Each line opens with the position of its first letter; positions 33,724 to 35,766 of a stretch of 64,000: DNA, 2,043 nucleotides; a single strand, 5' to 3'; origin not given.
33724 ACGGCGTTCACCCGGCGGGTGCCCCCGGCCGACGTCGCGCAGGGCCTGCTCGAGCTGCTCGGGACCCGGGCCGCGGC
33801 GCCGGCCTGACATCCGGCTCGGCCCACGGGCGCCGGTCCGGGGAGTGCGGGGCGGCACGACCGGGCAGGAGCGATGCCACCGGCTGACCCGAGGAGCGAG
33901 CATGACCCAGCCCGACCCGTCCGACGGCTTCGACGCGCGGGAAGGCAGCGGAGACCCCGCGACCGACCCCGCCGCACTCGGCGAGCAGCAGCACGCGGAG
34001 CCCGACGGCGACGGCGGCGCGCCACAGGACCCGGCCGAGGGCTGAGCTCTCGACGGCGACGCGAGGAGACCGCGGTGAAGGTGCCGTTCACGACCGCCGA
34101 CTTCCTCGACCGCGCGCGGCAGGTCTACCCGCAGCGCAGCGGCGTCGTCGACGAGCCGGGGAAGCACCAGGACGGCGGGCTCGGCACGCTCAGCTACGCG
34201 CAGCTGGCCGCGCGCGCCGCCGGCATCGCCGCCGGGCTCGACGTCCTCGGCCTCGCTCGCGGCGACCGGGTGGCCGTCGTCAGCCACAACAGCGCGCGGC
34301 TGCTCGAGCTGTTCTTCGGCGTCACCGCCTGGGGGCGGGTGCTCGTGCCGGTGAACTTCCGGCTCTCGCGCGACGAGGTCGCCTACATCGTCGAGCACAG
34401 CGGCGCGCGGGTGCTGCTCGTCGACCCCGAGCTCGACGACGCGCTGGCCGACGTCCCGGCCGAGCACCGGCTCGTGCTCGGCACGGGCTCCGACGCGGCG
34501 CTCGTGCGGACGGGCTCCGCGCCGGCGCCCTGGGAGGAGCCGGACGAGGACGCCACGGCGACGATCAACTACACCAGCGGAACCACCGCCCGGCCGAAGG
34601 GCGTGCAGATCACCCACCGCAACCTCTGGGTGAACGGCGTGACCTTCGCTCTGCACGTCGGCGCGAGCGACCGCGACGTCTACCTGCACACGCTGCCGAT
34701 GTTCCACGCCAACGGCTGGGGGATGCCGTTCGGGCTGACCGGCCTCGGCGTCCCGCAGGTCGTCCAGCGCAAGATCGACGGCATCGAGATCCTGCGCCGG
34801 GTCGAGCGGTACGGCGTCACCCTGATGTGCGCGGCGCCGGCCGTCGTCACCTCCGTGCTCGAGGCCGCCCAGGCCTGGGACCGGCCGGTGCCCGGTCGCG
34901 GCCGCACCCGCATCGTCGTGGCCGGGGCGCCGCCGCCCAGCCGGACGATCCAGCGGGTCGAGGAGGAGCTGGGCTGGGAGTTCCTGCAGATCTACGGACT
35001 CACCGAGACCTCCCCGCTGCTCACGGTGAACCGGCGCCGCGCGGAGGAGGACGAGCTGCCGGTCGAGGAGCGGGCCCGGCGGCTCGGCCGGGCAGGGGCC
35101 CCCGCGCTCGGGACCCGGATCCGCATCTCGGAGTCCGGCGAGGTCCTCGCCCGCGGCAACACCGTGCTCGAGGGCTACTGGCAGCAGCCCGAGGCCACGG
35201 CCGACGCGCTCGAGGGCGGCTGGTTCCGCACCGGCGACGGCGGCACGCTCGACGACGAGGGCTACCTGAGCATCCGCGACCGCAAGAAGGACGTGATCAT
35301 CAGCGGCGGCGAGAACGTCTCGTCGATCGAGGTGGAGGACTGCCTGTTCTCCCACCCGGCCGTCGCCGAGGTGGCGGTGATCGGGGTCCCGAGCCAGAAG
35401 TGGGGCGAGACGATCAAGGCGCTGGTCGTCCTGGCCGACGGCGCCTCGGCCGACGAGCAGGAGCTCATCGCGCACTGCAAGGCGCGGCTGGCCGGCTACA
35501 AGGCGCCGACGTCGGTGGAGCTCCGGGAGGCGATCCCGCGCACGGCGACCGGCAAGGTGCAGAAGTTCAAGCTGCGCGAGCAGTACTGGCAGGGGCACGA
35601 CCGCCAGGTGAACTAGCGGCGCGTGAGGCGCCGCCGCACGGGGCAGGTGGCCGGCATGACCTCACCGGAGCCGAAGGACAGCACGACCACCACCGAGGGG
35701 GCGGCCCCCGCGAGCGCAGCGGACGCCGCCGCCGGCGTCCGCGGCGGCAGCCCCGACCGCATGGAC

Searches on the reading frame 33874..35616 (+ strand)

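Call 53: search_protein_families(library=pfam, proteins=[window:33874-35616:+], max_evalue=0.00001)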
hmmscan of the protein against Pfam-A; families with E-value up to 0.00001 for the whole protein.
window:33874-35616:+ (580 aa): 2 families
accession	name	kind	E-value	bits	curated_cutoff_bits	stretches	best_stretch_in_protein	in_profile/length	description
PF00501.34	AMP-binding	-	5e-71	240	29.9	1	82-436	5-384/384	AMP-binding enzyme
PF13193.12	AMP-binding_C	-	2.5e-21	76.8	24.5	1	486-561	1-76/76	AMP-binding enzyme C-terminal domain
